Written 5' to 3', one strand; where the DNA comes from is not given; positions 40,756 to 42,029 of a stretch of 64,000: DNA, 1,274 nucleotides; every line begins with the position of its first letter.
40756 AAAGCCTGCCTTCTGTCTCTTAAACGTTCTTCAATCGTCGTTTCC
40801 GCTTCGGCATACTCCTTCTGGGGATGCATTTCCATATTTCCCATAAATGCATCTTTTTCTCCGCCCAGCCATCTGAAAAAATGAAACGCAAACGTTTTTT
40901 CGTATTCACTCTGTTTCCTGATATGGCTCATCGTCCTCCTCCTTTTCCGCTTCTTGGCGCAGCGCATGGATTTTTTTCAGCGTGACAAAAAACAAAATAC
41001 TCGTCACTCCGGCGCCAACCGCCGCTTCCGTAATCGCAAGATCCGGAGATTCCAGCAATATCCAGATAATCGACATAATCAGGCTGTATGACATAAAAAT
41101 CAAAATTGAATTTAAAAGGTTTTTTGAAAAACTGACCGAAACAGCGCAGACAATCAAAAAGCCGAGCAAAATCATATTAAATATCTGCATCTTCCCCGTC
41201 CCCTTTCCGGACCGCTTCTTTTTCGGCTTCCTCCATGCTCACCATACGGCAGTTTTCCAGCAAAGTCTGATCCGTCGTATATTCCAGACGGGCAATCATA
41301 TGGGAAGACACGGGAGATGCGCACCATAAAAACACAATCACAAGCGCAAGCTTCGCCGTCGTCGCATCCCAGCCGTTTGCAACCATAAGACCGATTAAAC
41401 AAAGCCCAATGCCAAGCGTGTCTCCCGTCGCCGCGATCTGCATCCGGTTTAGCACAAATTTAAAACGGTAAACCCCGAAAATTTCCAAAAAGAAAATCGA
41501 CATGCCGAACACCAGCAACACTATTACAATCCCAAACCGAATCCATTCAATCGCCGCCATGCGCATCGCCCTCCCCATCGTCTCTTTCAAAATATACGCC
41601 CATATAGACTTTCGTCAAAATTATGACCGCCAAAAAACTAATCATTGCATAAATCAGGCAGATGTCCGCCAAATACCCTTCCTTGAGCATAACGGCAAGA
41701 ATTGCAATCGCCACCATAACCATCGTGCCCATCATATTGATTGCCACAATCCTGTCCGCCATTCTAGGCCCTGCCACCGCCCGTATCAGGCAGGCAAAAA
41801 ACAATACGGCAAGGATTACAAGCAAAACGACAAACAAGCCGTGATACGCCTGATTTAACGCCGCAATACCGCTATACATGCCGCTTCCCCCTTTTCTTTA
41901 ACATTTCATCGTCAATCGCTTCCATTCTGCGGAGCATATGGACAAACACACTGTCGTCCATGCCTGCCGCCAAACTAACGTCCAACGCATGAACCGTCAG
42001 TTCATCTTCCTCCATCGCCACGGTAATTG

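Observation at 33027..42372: Non-canonical Mrp-like cluster (E-F-G-B'-B-C-D-D-D-A/L) with four antiporter-type modules and no associated redox subunits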

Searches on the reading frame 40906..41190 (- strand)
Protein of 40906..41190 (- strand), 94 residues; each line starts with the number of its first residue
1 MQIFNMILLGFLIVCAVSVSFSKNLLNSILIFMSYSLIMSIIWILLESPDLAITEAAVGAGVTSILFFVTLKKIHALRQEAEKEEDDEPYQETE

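Call 4: search_protein_families(library=pfam, proteins=[window:40906-41190:-], max_evalue=0.01)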
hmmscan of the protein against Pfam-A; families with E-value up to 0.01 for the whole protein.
window:40906-41190:- (94 aa): 2 families
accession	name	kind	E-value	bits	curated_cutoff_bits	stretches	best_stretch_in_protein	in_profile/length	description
PF13244.11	MbhD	-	2.9e-20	72.6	27.2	1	11-75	2-66/67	MBH, subunit D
PF00499.25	Oxidored_q3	-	9.6e-05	22.6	33.2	1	15-78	1-61/146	NADH-ubiquinone/plastoquinone oxidoreductase chain 6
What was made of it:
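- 40906..41190 (-): MbhD / DUF4040 subunit, 94 aa. It corresponds to MrpA C-terminal TM17-19 and is NuoJ-like. It carries E55. PF13244, 3e-20 (call 4).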

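Call 5: search_protein_families(library=ncbifam, proteins=[window:40906-41190:-], max_evalue=0.01)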
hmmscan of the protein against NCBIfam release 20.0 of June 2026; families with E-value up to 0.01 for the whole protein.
window:40906-41190:- (94 aa): 17 families
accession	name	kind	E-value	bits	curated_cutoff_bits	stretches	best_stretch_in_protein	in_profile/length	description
NF009159.0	PRK12504.1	equivalog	9.6e-25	87.5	141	1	2-82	4-84/178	DUF4040 domain-containing protein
NF009161.0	PRK12507.1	equivalog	1.9e-15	56.9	272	1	3-82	11-88/336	putative monovalent cation/H+ antiporter subunit B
NF006242.0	PRK08378.1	subfamily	7.1e-14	52.1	98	1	3-81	6-84/85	hypothetical protein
TIGR00940.1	2a6301s01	subfamily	6e-10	38.1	920.45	1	2-84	621-702/793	monovalent cation:proton antiporter subunit A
NF009285.0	PRK12645.1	equivalog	1.3e-08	33.6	1028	1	2-84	628-709/804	Na+/H+ antiporter subunit A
NF004923.0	PRK06280.1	equivalog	2.5e-07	30.9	80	1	2-75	2-75/79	hypothetical protein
NF009289.0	PRK12649.1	equivalog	5.5e-07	28.3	1117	1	2-76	618-691/789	putative monovalent cation/H+ antiporter subunit A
NF009288.0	PRK12648.1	equivalog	1.7e-06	26.4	1104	1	4-82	608-686/954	monovalent cation/H+ antiporter subunit A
NF009286.0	PRK12646.1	equivalog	3.2e-05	22.6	1063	1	4-81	629-706/800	DUF4040 family protein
NF009287.0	PRK12647.1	equivalog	7.7e-05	21.4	937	1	2-81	598-676/773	putative monovalent cation/H+ antiporter subunit A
NF005629.0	PRK07377.1-5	equivalog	0.00032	20.6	370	1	6-76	7-77/183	hypothetical protein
NF004172.0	PRK05640.1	equivalog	0.00048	20.3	156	1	7-69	5-67/152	putative monovalent cation/H+ antiporter subunit B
NF009284.0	PRK12644.1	equivalog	0.00049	18.3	962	1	6-83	603-679/975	Na+/H+ antiporter subunit A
NF005628.0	PRK07377.1-4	equivalog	0.005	16.7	151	1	10-78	15-83/195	hypothetical protein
NF009290.0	PRK12650.1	equivalog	0.0069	14.3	980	1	3-83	603-683/966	DUF4040 family protein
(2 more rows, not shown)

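Call 35: search_solved_structures(query=window:40906-41190:-, max_evalue=0.1, show_alignments=5)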
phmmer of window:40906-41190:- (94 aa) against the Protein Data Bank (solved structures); distinct sequences matched with E-value up to 0.1: 2.
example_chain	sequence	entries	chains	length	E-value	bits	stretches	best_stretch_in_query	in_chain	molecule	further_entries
6cfw_D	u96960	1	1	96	3.2e-10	43.5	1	3-80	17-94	MBH subunit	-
6u8y_D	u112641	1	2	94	1.8e-09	41.1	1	6-85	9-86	DUF4040 domain-containing protein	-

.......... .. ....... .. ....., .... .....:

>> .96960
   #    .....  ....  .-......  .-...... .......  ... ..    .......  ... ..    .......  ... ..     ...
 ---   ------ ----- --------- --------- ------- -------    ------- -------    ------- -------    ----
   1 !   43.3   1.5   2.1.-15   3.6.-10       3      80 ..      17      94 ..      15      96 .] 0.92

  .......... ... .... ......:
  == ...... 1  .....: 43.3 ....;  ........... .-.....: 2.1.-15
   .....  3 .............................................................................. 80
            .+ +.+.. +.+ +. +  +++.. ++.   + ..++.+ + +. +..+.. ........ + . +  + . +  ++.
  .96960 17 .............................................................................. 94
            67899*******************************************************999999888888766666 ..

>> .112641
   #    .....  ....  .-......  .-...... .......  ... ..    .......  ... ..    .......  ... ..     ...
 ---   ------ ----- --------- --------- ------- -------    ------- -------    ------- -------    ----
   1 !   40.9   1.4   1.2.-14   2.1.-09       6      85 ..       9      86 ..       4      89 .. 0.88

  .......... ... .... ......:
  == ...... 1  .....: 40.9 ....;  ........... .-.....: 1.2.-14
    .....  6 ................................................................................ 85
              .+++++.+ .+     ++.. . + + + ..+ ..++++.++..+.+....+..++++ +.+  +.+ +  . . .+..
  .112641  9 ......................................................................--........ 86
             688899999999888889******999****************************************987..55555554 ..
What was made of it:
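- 40906..41190 (-): It aligns to MbhD 6cfw_D and MbsD 6u8y_D (call 35).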

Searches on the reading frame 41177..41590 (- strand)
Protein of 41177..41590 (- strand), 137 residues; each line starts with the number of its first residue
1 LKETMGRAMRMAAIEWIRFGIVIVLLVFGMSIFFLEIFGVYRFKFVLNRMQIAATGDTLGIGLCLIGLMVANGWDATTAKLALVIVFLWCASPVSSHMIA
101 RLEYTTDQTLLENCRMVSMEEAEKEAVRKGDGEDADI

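Call 4: search_protein_families(library=pfam, proteins=[window:41177-41590:-], max_evalue=0.01)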
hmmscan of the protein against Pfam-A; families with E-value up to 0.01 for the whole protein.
window:41177-41590:- (137 aa): 1 family
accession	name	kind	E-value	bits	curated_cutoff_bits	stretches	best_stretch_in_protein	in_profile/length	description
PF03334.19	PhaG_MnhG_YufB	-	6.4e-21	74.8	23.4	1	25-104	1-80/80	Na+/H+ antiporter subunit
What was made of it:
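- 41177..41578 (-): MrpG / MbhC-like subunit, about 133 aa. The start is ambiguous between 41560 and 41590. PF03334, 6e-21 (call 4).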

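Call 5: search_protein_families(library=ncbifam, proteins=[window:41177-41590:-], max_evalue=0.01)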
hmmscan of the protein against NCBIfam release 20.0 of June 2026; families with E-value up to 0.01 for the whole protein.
window:41177-41590:- (137 aa): 11 families
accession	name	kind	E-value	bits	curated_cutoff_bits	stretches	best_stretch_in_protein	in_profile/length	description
NF009314.0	PRK12674.1-2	subfamily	2.6e-19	69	102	1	21-126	7-112/116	Na+/H+ antiporter subunit G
TIGR01300.1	CPA3_mnhG_phaG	equivalog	1.7e-14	53.9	63.1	1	24-109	1-88/97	monovalent cation/H(+) antiporter subunit G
NF009316.0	PRK12674.1-5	equivalog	1.3e-11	44.4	122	1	20-126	7-115/121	Na+/H+ antiporter subunit G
NF009311.0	PRK12670.1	equivalog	1.7e-11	43.9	116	1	21-108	5-92/99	putative monovalent cation/H+ antiporter subunit G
NF009236.0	PRK12586.1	equivalog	9.7e-11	41.6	156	1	21-113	11-105/145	Na+/H+ antiporter subunit G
NF009320.0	PRK12675.1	equivalog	2e-09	38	128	1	21-105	2-87/104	putative monovalent cation/H+ antiporter subunit G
NF009313.0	PRK12674.1-1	equivalog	8.7e-09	35.4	151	1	21-102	8-91/140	Na+/H+ antiporter subunit G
NF009235.0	PRK12585.1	equivalog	4e-08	32.8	273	1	21-113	8-102/197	putative monovalent cation/H+ antiporter subunit G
NF009237.0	PRK12587.1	equivalog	6.2e-08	32.7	158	1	14-124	2-114/118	Na+/H+ antiporter subunit G1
NF009317.0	PRK12674.2-1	equivalog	3.2e-07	30.6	107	1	20-101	5-86/105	Na+/H+ antiporter subunit G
NF009238.0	PRK12592.1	equivalog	0.00075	19.5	170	1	21-122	10-117/126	putative monovalent cation/H+ antiporter subunit G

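Call 61: search_solved_structures(query=window:41177-41578:-, max_evalue=1, show_alignments=4)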
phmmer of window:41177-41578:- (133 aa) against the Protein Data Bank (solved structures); distinct sequences matched with E-value up to 1: 4.
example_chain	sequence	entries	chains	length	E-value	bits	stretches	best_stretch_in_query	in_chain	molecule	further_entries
6u8y_C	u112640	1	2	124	2.6e-08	37.1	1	20-129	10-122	Monovalent cation/H+ antiporter subunit G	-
6z16_G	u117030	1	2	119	2.2e-07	34.1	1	13-103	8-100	Multisubunit Na+/H+ antiporter, G subunit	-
7qru_G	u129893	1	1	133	0.00012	25.2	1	18-116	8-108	Na+/H+ antiporter subunit G1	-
7v2d_a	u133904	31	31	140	0.63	13.2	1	25-124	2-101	NADH dehydrogenase [ubiquinone] 1 beta subcomplex subunit 5, mitochondrial | NADH-ubiquinone oxidoreductase SGDH subunit | NADH dehydrogenase [ubiquinone] 1 bet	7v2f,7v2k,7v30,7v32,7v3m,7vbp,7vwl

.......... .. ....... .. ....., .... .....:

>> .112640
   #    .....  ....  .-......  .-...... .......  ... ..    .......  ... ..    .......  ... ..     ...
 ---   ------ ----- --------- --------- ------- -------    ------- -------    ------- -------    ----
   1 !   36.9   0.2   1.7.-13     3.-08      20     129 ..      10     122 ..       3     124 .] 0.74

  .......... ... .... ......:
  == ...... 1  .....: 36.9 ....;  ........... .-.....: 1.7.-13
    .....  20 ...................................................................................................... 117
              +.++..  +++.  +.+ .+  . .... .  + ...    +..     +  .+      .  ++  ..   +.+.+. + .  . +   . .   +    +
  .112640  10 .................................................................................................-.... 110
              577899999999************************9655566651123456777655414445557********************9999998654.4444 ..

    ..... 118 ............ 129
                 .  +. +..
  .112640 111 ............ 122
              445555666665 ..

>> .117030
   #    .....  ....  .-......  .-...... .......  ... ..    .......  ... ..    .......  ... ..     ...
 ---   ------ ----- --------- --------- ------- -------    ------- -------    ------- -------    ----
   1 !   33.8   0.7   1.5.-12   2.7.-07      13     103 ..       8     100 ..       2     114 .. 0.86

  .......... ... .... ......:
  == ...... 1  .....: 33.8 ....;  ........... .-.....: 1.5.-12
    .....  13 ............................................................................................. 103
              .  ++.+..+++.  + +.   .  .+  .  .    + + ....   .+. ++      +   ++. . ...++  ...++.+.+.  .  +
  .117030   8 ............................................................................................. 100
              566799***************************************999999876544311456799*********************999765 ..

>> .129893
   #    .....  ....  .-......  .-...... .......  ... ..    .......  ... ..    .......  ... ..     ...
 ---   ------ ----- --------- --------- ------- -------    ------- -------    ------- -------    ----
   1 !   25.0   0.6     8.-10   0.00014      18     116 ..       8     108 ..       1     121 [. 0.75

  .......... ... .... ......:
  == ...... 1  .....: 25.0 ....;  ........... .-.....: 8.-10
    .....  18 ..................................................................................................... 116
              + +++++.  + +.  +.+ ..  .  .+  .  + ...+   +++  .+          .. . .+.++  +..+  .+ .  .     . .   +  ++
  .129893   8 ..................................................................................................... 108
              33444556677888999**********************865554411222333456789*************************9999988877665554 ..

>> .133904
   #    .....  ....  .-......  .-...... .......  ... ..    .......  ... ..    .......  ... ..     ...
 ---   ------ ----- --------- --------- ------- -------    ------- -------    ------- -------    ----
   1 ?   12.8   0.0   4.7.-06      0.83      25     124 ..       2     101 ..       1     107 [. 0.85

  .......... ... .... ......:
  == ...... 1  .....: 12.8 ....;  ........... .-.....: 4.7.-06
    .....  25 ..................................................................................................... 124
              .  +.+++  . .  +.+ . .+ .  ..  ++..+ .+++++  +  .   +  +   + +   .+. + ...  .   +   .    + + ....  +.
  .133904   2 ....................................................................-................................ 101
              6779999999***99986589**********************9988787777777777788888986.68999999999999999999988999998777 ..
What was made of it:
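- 41177..41578 (-): The conserved 'SPVSSH' proline (= P86 of A. flavithermus MrpG) is present (call 61).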

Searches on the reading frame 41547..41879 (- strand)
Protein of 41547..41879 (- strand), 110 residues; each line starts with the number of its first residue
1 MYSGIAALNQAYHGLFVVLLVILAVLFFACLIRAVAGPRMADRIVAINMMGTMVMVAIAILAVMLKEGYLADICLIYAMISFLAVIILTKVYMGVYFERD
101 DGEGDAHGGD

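Call 4: search_protein_families(library=pfam, proteins=[window:41547-41879:-], max_evalue=0.01)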
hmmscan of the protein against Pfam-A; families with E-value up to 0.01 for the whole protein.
window:41547-41879:- (110 aa): 1 family
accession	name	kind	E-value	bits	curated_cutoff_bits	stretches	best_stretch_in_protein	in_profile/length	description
PF04066.18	MrpF_PhaF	-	4.3e-13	49.9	23.3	1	41-91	1-51/53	Multiple resistance and pH regulation protein F (MrpF / PhaF)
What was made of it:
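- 41547..41879 (-): MrpF / MbhB-like subunit, 110 aa. D42 (= D29 A. flavithermus, D32 B. pseudofirmus) is kept. Asn48 replaces the 'invariably conserved' D35 (A. flavithermus) / D38 (B. pseudofirmus). PF04066 (call 4).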

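Call 5: search_protein_families(library=ncbifam, proteins=[window:41547-41879:-], max_evalue=0.01)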
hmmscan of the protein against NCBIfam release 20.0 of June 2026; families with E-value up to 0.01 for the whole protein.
window:41547-41879:- (110 aa): 13 families
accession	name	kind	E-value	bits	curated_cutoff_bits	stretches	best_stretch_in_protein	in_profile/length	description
NF009244.0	PRK12599.1-3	equivalog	8e-15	55.1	90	1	16-91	9-84/92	putative monovalent cation/H+ antiporter subunit F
NF009248.0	PRK12600.1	equivalog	8.4e-15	54.8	97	1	15-100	5-91/94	Na(+)/H(+) antiporter subunit F1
NF009246.0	PRK12599.1-5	equivalog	2.1e-11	44.3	92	1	17-91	4-78/83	putative monovalent cation/H+ antiporter subunit F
NF006243.0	PRK08381.1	equivalog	2.2e-11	43.9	79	1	16-92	7-82/89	putative monovalent cation/H+ antiporter subunit F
NF009243.0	PRK12599.1-2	equivalog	3.7e-11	43.6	95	1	17-90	9-82/91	putative monovalent cation/H+ antiporter subunit F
NF009242.0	PRK12599.1-1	equivalog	3.9e-11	43.2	89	1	15-94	4-83/86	putative monovalent cation/H+ antiporter subunit F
NF009300.0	PRK12657.1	equivalog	6.3e-10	39.2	103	1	16-91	10-85/100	putative monovalent cation/H+ antiporter subunit F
NF009247.0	PRK12599.1-6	equivalog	1.6e-09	38.1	100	1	16-91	7-82/89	putative monovalent cation/H+ antiporter subunit F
NF009250.0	PRK12604.1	equivalog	8.7e-09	35.8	100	1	18-91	6-79/84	putative monovalent cation/H+ antiporter subunit F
NF009249.0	PRK12603.1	equivalog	9.3e-08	32.3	81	1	17-93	5-81/90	putative monovalent cation/H+ antiporter subunit F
NF009245.0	PRK12599.1-4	equivalog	9.8e-07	29.1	114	1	18-90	13-85/121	cation:proton antiporter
NF004812.0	PRK06161.1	equivalog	2.7e-06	27.8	93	1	17-91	10-84/92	K+/H+ antiporter subunit F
NF005930.0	PRK07948.1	equivalog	0.00024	21.7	82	1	17-89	6-78/86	monovalent cation/H+ antiporter complex subunit F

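Call 36: search_solved_structures(query=window:41547-41879:-, max_evalue=0.1, show_alignments=5)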
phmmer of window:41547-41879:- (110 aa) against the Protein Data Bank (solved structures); distinct sequences matched with E-value up to 0.1: 5.
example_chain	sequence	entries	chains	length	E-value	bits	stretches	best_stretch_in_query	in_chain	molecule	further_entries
7qru_F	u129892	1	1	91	6.8e-10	42.6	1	13-99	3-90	Na(+)/H(+) antiporter subunit F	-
6z16_F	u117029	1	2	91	3.1e-08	37.2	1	18-100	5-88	Multisubunit Na+/H+ antiporter, F subunit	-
6cfw_B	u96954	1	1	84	8.6e-07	32.6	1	20-94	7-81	Monovalent cation/H+ antiporter subunit F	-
6u8y_B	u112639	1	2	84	3.9e-06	30.5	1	19-91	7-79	Monovalent cation/H+ antiporter subunit F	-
7d3u_F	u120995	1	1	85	0.028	18.1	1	19-94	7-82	Monovalent Na+/H+ antiporter subunit F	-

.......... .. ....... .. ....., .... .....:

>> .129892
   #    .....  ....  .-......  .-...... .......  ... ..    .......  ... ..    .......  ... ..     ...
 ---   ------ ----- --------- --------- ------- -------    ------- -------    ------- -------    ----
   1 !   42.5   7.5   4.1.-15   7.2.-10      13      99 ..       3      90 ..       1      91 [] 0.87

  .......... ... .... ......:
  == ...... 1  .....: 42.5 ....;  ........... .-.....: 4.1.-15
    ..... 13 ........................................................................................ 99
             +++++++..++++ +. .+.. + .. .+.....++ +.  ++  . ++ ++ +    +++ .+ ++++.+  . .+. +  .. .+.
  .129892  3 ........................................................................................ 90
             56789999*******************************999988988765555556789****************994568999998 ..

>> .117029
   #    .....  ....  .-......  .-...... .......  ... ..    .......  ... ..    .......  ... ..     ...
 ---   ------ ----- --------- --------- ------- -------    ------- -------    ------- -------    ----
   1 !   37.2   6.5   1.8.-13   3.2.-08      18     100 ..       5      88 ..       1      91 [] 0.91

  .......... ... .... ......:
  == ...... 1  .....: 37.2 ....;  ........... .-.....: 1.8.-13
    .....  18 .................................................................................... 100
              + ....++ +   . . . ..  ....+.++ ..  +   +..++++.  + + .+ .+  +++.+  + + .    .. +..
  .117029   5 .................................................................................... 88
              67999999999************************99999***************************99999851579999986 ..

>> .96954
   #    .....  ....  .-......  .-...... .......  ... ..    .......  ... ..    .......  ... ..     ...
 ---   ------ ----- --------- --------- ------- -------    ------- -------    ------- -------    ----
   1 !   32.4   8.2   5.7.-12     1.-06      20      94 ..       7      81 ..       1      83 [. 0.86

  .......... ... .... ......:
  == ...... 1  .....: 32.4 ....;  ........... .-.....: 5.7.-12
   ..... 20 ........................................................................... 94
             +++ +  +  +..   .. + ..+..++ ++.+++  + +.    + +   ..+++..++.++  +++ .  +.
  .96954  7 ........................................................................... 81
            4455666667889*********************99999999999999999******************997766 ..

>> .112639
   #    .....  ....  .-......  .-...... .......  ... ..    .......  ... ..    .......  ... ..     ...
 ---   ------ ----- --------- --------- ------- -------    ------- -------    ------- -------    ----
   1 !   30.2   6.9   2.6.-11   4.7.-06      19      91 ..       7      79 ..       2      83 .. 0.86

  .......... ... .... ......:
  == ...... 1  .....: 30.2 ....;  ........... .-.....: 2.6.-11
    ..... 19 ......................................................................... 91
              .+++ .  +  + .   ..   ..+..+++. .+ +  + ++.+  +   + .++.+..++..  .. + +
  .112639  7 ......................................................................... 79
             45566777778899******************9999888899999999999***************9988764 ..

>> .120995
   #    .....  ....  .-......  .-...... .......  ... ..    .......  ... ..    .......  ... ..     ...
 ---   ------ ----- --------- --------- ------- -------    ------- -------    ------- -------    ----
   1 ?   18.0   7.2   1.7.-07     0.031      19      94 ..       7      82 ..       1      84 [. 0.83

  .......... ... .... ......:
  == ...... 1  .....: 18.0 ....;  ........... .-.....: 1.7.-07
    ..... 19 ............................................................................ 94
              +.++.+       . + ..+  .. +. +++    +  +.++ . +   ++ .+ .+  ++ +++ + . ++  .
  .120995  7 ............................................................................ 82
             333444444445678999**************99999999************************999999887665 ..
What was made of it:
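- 41547..41879 (-): Alignments to 7qru_F, 6z16_F, 6cfw_B, 6u8y_B and 7d3u_F all show Asp where this protein has Asn (call 36).
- On Mrp / CPA3 multisubunit cation:proton antiporter: All five solved homologues have Asp (call 36).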
